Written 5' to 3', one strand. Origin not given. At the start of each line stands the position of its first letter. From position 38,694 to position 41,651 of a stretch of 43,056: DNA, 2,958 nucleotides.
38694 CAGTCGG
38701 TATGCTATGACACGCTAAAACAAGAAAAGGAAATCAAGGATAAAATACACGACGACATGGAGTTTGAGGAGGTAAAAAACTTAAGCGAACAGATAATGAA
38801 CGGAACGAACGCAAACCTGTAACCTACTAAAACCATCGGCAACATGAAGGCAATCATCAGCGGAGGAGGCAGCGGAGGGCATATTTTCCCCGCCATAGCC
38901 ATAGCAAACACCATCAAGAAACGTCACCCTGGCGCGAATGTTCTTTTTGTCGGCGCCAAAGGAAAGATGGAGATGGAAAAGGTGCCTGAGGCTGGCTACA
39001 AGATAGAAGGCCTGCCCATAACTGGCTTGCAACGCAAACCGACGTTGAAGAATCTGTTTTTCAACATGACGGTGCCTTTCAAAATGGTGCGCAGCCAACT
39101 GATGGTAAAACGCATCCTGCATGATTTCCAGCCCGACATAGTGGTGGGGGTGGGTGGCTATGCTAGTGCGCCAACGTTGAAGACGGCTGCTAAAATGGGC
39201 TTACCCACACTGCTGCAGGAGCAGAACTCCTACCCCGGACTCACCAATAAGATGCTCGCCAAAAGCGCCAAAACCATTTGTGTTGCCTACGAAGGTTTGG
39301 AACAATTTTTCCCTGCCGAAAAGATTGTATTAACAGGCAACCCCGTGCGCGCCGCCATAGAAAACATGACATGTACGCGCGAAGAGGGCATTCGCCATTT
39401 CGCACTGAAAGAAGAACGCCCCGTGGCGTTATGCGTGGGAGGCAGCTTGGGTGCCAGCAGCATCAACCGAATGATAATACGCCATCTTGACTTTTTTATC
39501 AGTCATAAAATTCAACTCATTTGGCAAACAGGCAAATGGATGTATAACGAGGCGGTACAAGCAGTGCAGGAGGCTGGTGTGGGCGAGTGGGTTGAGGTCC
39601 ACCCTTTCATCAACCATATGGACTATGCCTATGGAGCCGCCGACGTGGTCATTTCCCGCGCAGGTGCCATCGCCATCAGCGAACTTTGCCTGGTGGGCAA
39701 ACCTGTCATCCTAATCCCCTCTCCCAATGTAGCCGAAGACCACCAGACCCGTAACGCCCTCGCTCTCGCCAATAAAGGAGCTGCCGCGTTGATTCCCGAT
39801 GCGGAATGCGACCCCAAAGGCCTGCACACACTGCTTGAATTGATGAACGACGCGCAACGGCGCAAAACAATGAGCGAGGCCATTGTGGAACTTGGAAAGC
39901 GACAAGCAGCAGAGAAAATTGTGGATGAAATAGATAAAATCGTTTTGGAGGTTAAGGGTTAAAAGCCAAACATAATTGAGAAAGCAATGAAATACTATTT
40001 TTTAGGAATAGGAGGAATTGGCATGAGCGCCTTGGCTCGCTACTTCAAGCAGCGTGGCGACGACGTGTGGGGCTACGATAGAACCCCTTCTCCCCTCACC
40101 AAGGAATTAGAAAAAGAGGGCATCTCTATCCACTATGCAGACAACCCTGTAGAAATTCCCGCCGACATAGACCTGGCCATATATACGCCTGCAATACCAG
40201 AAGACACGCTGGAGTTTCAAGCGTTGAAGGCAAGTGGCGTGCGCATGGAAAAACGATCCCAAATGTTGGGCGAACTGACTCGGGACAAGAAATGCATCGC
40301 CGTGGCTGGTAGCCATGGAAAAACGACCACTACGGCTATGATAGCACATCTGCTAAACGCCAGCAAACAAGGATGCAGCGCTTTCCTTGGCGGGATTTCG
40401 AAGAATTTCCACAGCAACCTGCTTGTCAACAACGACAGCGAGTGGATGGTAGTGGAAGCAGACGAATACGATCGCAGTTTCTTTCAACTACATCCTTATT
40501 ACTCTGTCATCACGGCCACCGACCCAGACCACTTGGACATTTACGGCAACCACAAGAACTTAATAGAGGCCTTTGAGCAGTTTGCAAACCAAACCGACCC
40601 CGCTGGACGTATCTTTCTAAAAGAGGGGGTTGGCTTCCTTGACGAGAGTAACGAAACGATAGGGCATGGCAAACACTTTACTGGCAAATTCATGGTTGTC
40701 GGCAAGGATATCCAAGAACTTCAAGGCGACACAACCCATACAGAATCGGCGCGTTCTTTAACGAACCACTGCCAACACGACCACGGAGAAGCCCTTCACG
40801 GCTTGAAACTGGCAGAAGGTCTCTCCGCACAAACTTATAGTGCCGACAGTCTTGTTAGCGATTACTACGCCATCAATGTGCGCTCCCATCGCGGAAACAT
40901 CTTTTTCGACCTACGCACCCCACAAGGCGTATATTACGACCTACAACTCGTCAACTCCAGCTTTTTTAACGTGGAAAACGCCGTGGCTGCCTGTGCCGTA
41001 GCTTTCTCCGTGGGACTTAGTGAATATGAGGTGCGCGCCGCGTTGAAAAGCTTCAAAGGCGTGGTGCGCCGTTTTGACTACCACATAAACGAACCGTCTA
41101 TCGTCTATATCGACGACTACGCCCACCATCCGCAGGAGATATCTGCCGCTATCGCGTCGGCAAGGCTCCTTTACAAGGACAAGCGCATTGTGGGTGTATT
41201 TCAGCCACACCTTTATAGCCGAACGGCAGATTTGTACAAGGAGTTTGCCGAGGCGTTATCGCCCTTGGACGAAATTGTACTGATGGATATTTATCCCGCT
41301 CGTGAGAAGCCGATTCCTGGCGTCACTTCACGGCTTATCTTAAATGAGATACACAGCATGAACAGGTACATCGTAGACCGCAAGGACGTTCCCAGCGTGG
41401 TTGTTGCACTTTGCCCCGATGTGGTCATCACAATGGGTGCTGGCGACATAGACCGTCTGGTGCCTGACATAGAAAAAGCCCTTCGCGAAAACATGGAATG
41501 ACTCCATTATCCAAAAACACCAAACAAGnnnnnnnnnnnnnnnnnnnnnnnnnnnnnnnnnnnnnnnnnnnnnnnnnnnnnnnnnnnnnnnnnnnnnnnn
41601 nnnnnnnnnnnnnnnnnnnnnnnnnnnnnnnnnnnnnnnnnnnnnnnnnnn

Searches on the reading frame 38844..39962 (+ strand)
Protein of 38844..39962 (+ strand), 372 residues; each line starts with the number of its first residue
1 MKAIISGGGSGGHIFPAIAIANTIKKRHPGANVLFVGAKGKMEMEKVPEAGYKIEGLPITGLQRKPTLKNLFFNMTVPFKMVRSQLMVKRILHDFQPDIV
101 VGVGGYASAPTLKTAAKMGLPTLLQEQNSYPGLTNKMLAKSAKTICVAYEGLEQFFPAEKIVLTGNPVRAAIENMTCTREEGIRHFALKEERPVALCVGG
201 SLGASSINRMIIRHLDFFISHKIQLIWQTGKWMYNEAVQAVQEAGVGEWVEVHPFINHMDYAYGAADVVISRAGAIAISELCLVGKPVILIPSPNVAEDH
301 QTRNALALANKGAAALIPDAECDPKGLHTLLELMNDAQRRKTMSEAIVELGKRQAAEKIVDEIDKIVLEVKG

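Call 5: search_protein_families(library=pfam, proteins=[window:38844-39962:+], max_evalue=0.01)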
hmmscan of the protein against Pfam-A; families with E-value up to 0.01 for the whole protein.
window:38844-39962:+ (372 aa): 3 families
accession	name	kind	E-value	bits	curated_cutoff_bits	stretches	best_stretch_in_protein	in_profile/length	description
PF04101.22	Glyco_tran_28_C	-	1.7e-35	122.9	22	1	196-358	3-165/166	Glycosyltransferase family 28 C-terminal domain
PF03033.26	Glyco_transf_28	-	5.1e-31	108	26.2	1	4-145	2-137/139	Glycosyltransferase family 28 N-terminal domain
PF13692.12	Glyco_trans_1_4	-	0.0098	16.6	27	0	234-315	45-131/142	Glycosyl transferases group 1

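Call 6: search_protein_families(library=ncbifam, proteins=[window:38844-39962:+], max_evalue=0.01)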
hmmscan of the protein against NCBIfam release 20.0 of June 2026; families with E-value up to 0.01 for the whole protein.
window:38844-39962:+ (372 aa): 7 families
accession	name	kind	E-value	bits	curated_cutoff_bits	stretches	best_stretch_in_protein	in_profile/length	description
TIGR01133.1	murG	equivalog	3.8e-85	286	250.25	1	2-363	7-353/353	undecaprenyldiphospho-muramoylpentapeptide beta-N-acetylglucosaminyltransferase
NF009102.0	PRK12446.1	equivalog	4.1e-42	144.3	339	1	2-364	3-350/352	undecaprenyldiphospho-muramoylpentapeptide beta-N-acetylglucosaminyltransferase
NF010135.0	PRK13609.1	equivalog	3.4e-18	65.8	500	1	88-363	96-365/388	diglucosyl diacylglycerol synthase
NF041548.1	PssE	equivalog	3.5e-08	33.5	120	1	248-320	41-113/146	PssE/Cps14G family polysaccharide biosynthesis glycosyltransferase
NF010134.0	PRK13608.1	equivalog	9.2e-08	31.5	557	1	157-363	168-365/391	diglucosyl diacylglycerol synthase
TIGR00661.1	MJ1255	subfamily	1.3e-05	24.7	195.9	1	242-331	223-309/321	MJ1255/VC2487 family glycosyltransferase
TIGR01426.2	MGT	subfamily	0.00028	20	260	1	247-360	275-388/393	macrolide family glycosyltransferase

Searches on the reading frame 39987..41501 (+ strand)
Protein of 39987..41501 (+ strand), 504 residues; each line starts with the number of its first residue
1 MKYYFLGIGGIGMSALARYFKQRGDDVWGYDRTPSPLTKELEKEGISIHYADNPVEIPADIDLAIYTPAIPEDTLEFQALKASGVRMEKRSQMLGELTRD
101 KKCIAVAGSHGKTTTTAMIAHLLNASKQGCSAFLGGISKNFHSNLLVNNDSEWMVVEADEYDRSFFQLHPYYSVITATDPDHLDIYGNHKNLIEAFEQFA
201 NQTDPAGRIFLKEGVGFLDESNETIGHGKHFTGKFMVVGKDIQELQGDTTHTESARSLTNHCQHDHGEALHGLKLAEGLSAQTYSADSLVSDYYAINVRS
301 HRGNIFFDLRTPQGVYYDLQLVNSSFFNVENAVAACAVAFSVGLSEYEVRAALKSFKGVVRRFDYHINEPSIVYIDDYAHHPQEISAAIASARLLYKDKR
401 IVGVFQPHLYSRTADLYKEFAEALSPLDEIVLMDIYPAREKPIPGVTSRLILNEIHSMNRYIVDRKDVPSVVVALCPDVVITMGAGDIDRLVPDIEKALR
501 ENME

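Call 5: search_protein_families(library=pfam, proteins=[window:39987-41501:+], max_evalue=0.01)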
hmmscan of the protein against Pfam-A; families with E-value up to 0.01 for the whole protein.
window:39987-41501:+ (504 aa): 3 families
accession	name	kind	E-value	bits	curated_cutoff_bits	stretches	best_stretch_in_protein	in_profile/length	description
PF01225.30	Mur_ligase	-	1.4e-19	70.7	21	1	2-101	1-94/95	Mur ligase family, catalytic domain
PF02875.26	Mur_ligase_C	-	2.5e-16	61.1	28.4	1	361-486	1-127/127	Mur ligase, glutamate ligase domain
PF08245.18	Mur_ligase_M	-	1.8e-15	57.8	24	1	106-209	1-119/200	Mur ligase middle domain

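Call 6: search_protein_families(library=ncbifam, proteins=[window:39987-41501:+], max_evalue=0.01)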
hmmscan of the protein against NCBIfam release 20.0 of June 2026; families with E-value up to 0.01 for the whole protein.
window:39987-41501:+ (504 aa): 25 families
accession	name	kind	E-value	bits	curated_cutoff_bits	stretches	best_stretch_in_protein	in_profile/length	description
TIGR01082.1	murC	equivalog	4.2e-114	382.1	335.1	2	2-242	1-240/449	UDP-N-acetylmuramate--L-alanine ligase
NF011171.0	PRK14573.1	equivalog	3.8e-69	233.5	1015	2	2-212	6-214/809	bifunctional UDP-N-acetylmuramate--L-alanine ligase/D-alanine--D-alanine ligase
TIGR01081.1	mpl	equivalog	8.4e-37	127.2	388.7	2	4-213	3-220/448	UDP-N-acetylmuramate:L-alanyl-gamma-D-glutamyl-meso-diaminopimelate ligase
NF053645.1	pMurC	equivalog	4.1e-27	95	560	2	5-127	3-128/492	pseudomurein biosynthesis peptide ligase pMurC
TIGR01087.1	murD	equivalog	4.9e-27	95.1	211.95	1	5-378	4-323/441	UDP-N-acetylmuramoyl-L-alanine--D-glutamate ligase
TIGR01085.1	murE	subfamily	4.2e-17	62.2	257.3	2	272-405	232-364/472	UDP-N-acetylmuramyl-tripeptide synthetase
NF053646.1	pMurD1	equivalog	4.3e-16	58.6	610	2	39-126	46-134/465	pseudomurein biosynthesis peptide ligase pMurD1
NF053648.1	pMurE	equivalog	2.8e-15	56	600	1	325-425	284-379/464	pseudomurein biosynthesis peptide ligase pMurE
NF001126.0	PRK00139.1-4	equivalog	3.7e-15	55.4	373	2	279-404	251-373/486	UDP-N-acetylmuramoyl-L-alanyl-D-glutamate--2,6-diaminopimelate ligase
TIGR01143.1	murF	subfamily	4.6e-14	52.2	288.6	2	281-396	210-322/418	UDP-N-acetylmuramoyl-tripeptide--D-alanyl-D-alanine ligase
NF008896.0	PRK11929.1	equivalog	6.3e-13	47.5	1023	2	269-405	252-391/965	bifunctional UDP-N-acetylmuramoyl-L-alanyl-D-glutamate--2,6-diaminopimelate ligase MurE/UDP-N-acetylmuramoyl-tripeptide--D-alanyl-D-alanine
NF001124.0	PRK00139.1-2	equivalog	7.2e-12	44.8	476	1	309-405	288-383/500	UDP-N-acetylmuramoyl-L-alanyl-D-glutamate--2,6-diaminopimelate ligase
NF010623.0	PRK14016.1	subfamily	4.3e-11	41.7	877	1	323-440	681-800/871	cyanophycin synthetase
NF053647.1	pMurD2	equivalog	2.2e-10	40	550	1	93-203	88-207/405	pseudomurein biosynthesis peptide ligase pMurD2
NF008041.0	PRK10773.1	equivalog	8.9e-10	37.9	551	1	283-388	238-344/453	UDP-N-acetylmuramoyl-tripeptide--D-alanyl-D-alanine ligase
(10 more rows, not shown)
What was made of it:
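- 39987..41501 (+): murC. It makes the MurD substrate. TIGR01082 at 382 bits, cut-off 335 (call 6).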
